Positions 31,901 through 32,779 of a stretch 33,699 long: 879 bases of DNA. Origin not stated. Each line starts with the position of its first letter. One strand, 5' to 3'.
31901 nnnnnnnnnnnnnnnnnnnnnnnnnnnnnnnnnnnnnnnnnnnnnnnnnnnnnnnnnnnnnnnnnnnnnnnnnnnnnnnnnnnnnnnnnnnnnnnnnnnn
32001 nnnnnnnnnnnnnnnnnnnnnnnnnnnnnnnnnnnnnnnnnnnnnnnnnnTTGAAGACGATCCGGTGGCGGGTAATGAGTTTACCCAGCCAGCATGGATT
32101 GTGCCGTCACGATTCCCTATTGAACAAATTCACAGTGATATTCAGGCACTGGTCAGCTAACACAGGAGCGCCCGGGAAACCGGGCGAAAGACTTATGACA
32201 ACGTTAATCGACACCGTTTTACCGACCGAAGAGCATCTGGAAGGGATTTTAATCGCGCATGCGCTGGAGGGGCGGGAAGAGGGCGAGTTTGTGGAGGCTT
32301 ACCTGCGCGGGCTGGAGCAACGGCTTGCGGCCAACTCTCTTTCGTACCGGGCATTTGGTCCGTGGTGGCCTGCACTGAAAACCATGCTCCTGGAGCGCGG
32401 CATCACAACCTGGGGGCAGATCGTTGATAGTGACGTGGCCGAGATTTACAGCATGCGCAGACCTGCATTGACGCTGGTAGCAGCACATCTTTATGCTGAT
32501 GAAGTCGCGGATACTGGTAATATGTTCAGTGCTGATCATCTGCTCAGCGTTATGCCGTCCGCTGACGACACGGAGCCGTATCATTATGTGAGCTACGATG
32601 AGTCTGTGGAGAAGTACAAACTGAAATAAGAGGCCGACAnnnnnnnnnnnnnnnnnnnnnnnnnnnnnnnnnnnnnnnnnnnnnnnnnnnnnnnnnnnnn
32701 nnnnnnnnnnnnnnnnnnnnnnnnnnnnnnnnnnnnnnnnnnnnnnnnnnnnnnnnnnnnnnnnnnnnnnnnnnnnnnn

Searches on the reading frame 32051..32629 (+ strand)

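Call 56: search_protein_families(library=phrogs, proteins=[window:32051-32629:+], max_evalue=0.00001)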
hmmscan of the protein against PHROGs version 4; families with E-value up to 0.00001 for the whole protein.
window:32051-32629:+ (192 aa): 2 families
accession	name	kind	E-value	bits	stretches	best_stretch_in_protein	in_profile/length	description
phrog_1629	-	moron, auxiliary metabolic gene and host takeover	7e-44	150.2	1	51-191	1-136/138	Ulx-like anti-restriction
phrog_32226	-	unknown function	2.8e-11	44.8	1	49-112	1-63/90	-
